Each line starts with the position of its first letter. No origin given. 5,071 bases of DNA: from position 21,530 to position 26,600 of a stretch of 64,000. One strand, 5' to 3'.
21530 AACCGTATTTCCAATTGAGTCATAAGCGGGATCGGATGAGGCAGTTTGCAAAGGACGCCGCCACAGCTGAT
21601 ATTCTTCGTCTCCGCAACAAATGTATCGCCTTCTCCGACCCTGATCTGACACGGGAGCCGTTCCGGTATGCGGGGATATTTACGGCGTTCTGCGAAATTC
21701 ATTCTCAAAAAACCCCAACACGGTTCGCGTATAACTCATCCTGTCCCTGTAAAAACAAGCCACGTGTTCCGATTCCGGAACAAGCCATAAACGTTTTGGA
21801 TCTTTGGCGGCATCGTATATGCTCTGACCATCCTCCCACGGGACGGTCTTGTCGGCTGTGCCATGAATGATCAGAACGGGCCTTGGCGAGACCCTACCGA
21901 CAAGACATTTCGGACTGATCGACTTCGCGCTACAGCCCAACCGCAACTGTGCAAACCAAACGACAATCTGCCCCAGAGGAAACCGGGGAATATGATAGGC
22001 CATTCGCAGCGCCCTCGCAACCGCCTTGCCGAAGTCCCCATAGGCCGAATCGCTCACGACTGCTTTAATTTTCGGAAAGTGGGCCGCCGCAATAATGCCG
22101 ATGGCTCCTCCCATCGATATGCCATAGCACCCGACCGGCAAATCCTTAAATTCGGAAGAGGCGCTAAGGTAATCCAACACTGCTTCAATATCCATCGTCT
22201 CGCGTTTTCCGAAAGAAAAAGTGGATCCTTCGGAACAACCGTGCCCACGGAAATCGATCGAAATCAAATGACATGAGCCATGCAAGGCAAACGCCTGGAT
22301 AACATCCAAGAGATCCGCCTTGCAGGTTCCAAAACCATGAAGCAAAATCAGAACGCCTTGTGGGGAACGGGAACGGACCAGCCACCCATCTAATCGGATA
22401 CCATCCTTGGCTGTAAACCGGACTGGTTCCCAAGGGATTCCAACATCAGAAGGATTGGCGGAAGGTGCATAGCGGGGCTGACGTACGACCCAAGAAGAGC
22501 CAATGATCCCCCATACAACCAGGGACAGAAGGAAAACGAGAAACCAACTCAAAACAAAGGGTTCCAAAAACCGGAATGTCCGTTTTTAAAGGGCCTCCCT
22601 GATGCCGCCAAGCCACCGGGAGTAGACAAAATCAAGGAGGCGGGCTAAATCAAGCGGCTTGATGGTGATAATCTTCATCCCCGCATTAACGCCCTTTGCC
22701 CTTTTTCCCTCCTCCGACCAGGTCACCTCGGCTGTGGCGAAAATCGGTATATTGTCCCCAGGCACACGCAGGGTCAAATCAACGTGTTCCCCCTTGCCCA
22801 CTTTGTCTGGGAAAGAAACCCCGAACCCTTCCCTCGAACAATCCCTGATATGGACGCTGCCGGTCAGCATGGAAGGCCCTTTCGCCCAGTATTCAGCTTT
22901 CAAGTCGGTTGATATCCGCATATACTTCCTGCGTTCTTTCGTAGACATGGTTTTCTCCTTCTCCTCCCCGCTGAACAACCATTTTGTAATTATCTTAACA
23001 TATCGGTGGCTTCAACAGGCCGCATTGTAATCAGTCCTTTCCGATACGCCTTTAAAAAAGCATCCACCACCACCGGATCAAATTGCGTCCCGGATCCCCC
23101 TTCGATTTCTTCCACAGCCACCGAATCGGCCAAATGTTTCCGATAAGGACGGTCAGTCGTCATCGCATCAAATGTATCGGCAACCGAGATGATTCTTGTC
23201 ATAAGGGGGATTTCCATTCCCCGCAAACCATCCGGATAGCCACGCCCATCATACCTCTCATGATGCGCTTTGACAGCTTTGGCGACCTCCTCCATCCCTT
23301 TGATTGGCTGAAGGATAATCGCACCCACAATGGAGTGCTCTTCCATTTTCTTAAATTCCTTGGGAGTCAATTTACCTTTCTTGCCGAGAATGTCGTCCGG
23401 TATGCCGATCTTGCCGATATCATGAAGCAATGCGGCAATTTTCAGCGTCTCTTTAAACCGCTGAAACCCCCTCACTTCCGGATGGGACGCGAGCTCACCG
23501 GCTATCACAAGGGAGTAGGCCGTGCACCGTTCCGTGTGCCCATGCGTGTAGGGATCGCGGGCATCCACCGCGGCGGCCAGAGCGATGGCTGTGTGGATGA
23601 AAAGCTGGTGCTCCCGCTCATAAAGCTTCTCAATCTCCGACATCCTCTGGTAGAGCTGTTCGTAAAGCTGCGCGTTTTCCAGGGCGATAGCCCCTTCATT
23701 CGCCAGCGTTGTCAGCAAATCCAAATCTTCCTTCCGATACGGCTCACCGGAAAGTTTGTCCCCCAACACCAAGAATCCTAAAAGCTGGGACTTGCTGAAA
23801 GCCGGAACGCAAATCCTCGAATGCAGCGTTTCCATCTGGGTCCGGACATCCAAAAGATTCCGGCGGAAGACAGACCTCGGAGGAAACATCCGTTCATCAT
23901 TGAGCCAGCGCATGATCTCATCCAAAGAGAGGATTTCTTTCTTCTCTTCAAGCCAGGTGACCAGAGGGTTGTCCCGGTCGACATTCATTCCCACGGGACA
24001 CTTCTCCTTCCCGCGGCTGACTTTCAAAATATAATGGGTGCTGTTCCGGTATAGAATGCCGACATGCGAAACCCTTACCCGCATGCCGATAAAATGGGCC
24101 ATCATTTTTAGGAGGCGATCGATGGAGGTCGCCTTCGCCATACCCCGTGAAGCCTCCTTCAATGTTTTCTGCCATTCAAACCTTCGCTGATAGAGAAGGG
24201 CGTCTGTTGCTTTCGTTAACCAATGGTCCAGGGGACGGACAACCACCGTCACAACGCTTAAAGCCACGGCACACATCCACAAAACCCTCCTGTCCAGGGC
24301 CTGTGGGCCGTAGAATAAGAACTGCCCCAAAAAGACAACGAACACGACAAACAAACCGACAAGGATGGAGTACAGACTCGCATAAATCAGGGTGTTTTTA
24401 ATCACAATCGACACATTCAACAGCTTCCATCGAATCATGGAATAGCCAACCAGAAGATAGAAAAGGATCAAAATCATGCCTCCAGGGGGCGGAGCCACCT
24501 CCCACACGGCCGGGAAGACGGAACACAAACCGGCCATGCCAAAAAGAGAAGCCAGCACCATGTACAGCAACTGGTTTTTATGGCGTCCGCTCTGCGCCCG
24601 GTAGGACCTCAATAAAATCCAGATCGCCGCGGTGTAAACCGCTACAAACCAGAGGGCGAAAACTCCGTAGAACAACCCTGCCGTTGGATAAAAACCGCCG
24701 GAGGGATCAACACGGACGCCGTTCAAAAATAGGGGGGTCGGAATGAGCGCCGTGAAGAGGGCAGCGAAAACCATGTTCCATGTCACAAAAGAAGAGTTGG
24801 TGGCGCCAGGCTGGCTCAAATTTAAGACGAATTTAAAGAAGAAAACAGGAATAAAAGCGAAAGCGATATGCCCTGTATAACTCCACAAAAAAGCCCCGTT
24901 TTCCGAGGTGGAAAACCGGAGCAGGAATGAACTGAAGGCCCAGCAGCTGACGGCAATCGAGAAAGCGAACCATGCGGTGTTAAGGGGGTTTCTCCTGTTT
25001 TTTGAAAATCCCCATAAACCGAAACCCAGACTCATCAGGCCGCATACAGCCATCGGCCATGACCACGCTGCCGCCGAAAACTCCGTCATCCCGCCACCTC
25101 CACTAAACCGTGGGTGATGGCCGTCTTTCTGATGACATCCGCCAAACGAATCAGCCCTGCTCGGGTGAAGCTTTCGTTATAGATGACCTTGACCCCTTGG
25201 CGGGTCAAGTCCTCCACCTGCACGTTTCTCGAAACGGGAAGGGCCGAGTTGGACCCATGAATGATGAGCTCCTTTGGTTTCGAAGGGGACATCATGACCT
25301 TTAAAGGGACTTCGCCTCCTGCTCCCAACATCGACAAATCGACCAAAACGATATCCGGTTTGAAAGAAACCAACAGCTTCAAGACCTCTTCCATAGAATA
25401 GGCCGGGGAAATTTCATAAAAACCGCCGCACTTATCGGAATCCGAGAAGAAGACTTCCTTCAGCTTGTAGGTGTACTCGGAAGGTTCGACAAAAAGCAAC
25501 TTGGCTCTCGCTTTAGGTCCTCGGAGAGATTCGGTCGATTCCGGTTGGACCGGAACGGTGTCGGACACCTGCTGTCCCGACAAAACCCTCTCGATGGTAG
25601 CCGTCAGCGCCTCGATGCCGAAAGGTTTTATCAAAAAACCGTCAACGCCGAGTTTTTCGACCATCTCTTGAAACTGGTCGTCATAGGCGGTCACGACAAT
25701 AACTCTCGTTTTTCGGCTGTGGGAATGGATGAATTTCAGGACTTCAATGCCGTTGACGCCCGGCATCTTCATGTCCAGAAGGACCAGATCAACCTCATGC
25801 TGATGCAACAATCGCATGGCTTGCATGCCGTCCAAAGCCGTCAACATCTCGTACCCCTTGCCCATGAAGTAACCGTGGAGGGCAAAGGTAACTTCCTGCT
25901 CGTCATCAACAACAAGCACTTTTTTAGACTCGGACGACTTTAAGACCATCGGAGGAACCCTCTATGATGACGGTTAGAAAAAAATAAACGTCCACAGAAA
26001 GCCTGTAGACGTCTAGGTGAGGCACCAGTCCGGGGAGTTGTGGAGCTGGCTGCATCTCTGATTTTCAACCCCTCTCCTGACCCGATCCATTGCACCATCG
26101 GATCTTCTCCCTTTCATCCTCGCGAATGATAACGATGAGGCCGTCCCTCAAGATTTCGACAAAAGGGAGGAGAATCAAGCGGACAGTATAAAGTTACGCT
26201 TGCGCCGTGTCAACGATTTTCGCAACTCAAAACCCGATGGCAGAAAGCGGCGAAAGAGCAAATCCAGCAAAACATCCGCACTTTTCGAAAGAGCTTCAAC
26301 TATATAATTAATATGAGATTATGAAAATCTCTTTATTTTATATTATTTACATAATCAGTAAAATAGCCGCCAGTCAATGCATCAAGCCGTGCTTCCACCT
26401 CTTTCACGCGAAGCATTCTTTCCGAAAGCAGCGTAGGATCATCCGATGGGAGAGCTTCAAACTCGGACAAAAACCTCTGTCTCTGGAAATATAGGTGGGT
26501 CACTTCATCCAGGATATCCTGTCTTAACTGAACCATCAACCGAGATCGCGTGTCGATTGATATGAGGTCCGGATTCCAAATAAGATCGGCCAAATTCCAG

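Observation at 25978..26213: Consensus-like promoter, ~170-nt structured leader and intrinsic terminator upstream of the c-di-GMP operon: candidate novel riboswitch or attenuator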

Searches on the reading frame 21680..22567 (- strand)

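Call 6: search_protein_families(library=pfam, proteins=[window:21680-22567:-])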
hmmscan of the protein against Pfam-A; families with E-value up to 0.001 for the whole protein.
window:21680-22567:- (295 aa): 9 families
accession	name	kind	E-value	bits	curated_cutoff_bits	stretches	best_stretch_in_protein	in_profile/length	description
PF00561.26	Abhydrolase_1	-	4.7e-18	66.2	25.8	1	72-175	2-102/245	alpha/beta hydrolase fold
PF12146.15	Hydrolase_4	-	3.9e-16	59.5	27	1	68-178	2-112/239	Serine aminopeptidase, S33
PF02129.25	Peptidase_S15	-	3.8e-12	46.9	23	1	101-179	54-132/262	X-Pro dipeptidyl-peptidase (S15 family)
PF12697.13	Abhydrolase_6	-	3.9e-11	44.5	26.3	1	73-271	1-205/217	Alpha/beta hydrolase family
PF00326.27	Peptidase_S9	-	1.8e-07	31.3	22.6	0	228-292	144-211/213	Prolyl oligopeptidase family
PF05448.18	AXE1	-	2.4e-06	27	21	0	125-186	158-220/321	Acetyl xylan esterase (AXE1)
PF01738.24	DLH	-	0.00016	21.8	21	0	124-251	78-166/217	Dienelactone hydrolase family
PF08840.17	BAAT_C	-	0.00048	20.7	20.9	1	130-173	9-52/210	BAAT / Acyl-CoA thioester hydrolase C terminal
PF20434.5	BD-FAE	-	0.00056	19.9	26.8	0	213-251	175-212/215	BD-FAE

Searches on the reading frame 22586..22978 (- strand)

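Call 6: search_protein_families(library=pfam, proteins=[window:22586-22978:-])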
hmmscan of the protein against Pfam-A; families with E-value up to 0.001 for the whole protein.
window:22586-22978:- (130 aa): 1 family
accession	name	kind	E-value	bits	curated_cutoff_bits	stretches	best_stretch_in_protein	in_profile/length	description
PF07238.19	PilZ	-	1.1e-09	39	22.5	1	15-119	1-101/102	PilZ domain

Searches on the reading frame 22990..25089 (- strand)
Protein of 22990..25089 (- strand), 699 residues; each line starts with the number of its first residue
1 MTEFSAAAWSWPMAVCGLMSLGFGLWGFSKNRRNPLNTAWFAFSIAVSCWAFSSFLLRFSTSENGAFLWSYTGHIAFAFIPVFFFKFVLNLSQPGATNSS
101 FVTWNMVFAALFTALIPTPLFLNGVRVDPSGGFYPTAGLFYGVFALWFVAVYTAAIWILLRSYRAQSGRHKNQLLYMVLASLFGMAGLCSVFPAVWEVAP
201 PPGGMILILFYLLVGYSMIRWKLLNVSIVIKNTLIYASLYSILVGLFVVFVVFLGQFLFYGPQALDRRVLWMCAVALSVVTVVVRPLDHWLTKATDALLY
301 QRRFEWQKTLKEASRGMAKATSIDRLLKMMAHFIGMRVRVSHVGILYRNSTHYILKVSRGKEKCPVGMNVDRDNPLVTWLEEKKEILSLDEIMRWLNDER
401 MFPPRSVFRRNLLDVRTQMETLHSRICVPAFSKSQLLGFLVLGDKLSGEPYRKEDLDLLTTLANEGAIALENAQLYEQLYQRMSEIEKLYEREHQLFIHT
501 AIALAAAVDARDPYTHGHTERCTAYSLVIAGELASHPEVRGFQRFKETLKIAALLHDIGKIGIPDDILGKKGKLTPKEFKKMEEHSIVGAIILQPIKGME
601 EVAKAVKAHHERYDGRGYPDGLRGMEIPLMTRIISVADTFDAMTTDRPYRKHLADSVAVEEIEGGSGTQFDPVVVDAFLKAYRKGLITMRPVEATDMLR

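Call 6: search_protein_families(library=pfam, proteins=[window:22990-25089:-])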
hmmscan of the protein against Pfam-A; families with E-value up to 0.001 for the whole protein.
window:22990-25089:- (699 aa): 6 families
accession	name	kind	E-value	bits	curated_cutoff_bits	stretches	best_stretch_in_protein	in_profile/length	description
PF13487.12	HD_5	-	3.6e-37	128.2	27.2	1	506-674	5-170/170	HD domain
PF01966.28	HD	-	4.5e-22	79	22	1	517-643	3-116/116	HD domain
PF16927.11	HisKA_7TM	-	7.2e-13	49.3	28.6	1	14-226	3-222/224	N-terminal 7TM region of histidine kinase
PF13492.12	GAF_3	-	4.5e-07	30.8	27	1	326-472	5-129/129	GAF domain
PF01590.32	GAF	-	1.7e-06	29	22.4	1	341-470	20-133/133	GAF domain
PF13185.12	GAF_2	-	1.7e-05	25.5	28.6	1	419-471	85-136/136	GAF domain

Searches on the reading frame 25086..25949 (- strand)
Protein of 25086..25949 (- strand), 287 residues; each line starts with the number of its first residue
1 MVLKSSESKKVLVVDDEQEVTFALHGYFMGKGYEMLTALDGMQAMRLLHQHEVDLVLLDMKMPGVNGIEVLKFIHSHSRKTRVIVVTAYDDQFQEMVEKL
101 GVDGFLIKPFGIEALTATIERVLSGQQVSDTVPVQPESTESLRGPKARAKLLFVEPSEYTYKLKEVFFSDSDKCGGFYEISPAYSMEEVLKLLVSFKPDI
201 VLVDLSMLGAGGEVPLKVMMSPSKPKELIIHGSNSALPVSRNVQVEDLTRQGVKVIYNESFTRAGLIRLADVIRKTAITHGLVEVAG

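Call 6: search_protein_families(library=pfam, proteins=[window:25086-25949:-])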
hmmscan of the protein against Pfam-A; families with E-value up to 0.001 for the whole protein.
window:25086-25949:- (287 aa): 2 families
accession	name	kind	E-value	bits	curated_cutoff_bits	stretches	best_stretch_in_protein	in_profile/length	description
PF00072.30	Response_reg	-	3.6e-30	104.8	30.2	1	11-119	1-110/111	Response regulator receiver domain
PF20274.4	cREC_REC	-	0.00055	21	27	0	12-99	3-85/88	Cyclic-phosphate processing Receiver domain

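Call 8: find_homologous_proteins(query=window:25086-25949:-)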
Query window:25086-25949:- (287 aa): 906 proteins with E <= 0.001 among 2820 candidates; the best 120 are listed.
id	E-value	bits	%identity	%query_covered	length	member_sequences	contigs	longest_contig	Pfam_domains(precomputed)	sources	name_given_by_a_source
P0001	4.9e-181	618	100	100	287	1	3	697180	PF00072.31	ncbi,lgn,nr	ncbi:MAG: response regulator [Candidatus Omnitrophica bacterium]|nr:response regulator [Candidatus O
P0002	1.4e-136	472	77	98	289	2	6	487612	PF00072.31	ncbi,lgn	-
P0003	5.3e-129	447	76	97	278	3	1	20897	PF00072.31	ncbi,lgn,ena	-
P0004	8.4e-122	424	69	98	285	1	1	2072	PF00072.31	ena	-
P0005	1.7e-121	423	69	98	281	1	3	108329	PF00072.31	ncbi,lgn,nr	ncbi:MAG: response regulator [Candidatus Omnitrophica bacterium]|nr:response regulator [Candidatus O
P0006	4.9e-121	421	70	97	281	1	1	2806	PF00072.31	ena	-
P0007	6.3e-121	421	69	98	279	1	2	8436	PF00072.31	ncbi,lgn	-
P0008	9.4e-120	417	69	98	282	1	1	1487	PF00072.31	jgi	jgi:DNA-binding response OmpR family regulator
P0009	1.8e-118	413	67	100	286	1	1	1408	PF00072.31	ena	-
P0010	3.8e-118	412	67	98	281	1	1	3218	PF00072.31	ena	-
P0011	1.6e-117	410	65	99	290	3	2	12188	PF00072.31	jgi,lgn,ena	-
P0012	1.7e-117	410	68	98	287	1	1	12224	PF00072.31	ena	-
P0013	3.8e-117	408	68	97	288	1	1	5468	PF00072.31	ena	-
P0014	1.0e-116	407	68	97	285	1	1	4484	PF00072.31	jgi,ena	-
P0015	2.7e-116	406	67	97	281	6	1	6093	PF00072.31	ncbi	-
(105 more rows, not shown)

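Call 10: find_related_loci(query=A1, collection=genome_contigs, flank=3000)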
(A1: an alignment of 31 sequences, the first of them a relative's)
Query A1 (287 aa) in genome_contigs; peptide patterns used: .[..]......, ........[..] (x = any residue, [..] = any of these).
320 stretches matched a pattern; 188 encode a relative of the query (tblastn E <= 1e-3); the best 80 are kept; 80 distinct loci.
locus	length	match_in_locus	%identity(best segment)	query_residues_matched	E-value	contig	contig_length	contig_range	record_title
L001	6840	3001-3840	77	6-286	1e-144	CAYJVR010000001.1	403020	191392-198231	MAG TPA_asm: uncultured Planctomycetia bacterium isolate ERP125453_co1_218 genome assembly, contig: NODE_3_length_403020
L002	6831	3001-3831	69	7-286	2e-130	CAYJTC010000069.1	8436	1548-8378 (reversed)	MAG TPA_asm: uncultured Planctomycetia bacterium isolate ERP125453_co1_454 genome assembly, contig: NODE_10303_length_84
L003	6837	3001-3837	69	7-286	5e-130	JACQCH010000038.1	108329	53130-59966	MAG: Candidatus Omnitrophota bacterium isolate NC_groundwater_963_Pr1_S-0.2um_59_43 Montesol18-Sp2_coassembly_scaffold_6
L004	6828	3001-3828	69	7-283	5e-125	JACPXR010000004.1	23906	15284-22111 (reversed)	MAG: Candidatus Omnitrophota bacterium isolate NC_groundwater_842_Pr1_B-0.1um_62_9 Montesol18_Bp1_scaffold_111025, whole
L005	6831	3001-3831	67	9-287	1e-124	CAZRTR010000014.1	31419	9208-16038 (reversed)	MAG TPA_asm: uncultured Planctomycetia bacterium isolate ERP125453_co1_528 genome assembly, contig: NODE_1182_length_314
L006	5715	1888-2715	64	8-282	7e-116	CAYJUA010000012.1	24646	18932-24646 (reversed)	MAG TPA_asm: uncultured Planctomycetia bacterium isolate ERP125453_co1_428 genome assembly, contig: NODE_1842_length_246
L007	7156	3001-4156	63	4-278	6e-114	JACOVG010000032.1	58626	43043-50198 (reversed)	MAG: Candidatus Omnitrophota bacterium isolate NC_groundwater_94_Ag_S2p5_63_724 S_2p5_S6_170907_scaffold_3175776, whole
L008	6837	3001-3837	64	8-283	2e-112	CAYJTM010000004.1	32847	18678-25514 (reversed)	MAG TPA_asm: uncultured Planctomycetia bacterium isolate ERP125453_co1_224 genome assembly, contig: NODE_1097_length_328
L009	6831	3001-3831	64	8-284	4e-112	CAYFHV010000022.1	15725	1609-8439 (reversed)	MAG TPA_asm: uncultured Planctomycetia bacterium isolate ERP013524_co1_43 genome assembly, contig: NODE_666_length_15725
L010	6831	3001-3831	63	8-284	2e-111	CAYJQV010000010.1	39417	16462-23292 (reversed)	MAG TPA_asm: uncultured Planctomycetia bacterium isolate ERP125453_co1_223 genome assembly, contig: NODE_786_length_3941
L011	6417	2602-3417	62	9-283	4e-111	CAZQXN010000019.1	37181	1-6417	MAG TPA_asm: uncultured Planctomycetia bacterium isolate SRP167671_co1_127 genome assembly, contig: NODE_1241_length_371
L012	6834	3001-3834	59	7-285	3e-108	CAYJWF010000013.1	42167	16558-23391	MAG TPA_asm: uncultured Planctomycetia bacterium isolate ERP125453_co1_501 genome assembly, contig: NODE_686_length_4216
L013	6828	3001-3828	62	8-282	8e-108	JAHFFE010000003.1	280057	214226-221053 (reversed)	MAG: Candidatus Omnitrophota bacterium isolate nzgw285 NODE_46_length_280058_cov_4.107253, whole genome shotgun sequence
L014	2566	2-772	60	20-278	1e-105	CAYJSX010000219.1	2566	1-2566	MAG TPA_asm: uncultured Planctomycetia bacterium isolate ERP125453_co1_275 genome assembly, contig: NODE_61250_length_25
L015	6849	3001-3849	65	1-284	4e-120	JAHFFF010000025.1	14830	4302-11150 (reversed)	MAG: Candidatus Omnitrophota bacterium isolate nzgw286 NODE_2541_length_14831_cov_4.468525, whole genome shotgun sequenc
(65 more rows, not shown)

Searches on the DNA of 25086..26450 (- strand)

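Call 4: search_rna_families(source=window, start=25850, end=26450, threshold=evalue, max_evalue=10, show_alignments=3)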
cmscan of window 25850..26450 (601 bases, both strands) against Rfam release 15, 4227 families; matches with E-value up to 10: 3.
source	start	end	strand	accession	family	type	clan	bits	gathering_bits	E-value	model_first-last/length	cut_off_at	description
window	26308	26363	+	RF01096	PK-HAV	Cis-reg;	-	23.1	50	2.2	1-56/56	no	HepA virus 3'-terminal pseudoknot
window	25959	25998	-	RF03474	mir-4766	Gene; miRNA;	-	15.4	72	5.6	1-56/56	no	mir-4766 microRNA precursor family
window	25981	26051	-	RF02837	anti-hemB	Gene; sRNA;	-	11.3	49.5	9.4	1-81/81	no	Burkholderia RNA 7 (anti-hemB)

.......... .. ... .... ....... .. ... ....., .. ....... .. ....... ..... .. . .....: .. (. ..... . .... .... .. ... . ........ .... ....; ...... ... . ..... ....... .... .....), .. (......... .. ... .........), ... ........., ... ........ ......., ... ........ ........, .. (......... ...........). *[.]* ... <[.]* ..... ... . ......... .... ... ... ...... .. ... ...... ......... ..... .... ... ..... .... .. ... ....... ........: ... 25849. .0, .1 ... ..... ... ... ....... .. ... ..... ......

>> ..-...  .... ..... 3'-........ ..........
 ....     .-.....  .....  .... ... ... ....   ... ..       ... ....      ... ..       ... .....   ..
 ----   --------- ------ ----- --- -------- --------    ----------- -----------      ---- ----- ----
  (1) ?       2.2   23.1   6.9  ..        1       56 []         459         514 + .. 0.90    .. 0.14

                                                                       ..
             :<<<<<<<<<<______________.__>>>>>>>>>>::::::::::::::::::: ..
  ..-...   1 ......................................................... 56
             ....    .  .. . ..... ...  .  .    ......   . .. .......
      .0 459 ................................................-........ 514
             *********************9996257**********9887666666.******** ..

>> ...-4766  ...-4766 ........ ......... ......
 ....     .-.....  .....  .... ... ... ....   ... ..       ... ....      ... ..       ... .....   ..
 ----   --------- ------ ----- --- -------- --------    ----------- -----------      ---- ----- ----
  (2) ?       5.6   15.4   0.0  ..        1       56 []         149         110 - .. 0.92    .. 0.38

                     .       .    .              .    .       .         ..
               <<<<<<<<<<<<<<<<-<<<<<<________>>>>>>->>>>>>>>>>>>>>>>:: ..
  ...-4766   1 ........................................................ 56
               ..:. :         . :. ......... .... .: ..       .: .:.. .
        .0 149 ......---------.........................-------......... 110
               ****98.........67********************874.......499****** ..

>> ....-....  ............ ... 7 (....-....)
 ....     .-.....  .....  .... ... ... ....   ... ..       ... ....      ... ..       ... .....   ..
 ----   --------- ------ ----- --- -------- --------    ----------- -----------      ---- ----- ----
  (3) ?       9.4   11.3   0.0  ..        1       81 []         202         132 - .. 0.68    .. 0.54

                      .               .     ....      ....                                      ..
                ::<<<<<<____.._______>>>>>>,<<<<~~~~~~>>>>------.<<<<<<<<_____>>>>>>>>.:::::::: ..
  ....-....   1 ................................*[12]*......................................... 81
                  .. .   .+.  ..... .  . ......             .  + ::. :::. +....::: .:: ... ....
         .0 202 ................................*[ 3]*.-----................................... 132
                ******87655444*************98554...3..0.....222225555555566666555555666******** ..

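Call 63: search_rna_families(sources=[L002, L003, L092, L098, L100, L102, L105], threshold=gathering)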
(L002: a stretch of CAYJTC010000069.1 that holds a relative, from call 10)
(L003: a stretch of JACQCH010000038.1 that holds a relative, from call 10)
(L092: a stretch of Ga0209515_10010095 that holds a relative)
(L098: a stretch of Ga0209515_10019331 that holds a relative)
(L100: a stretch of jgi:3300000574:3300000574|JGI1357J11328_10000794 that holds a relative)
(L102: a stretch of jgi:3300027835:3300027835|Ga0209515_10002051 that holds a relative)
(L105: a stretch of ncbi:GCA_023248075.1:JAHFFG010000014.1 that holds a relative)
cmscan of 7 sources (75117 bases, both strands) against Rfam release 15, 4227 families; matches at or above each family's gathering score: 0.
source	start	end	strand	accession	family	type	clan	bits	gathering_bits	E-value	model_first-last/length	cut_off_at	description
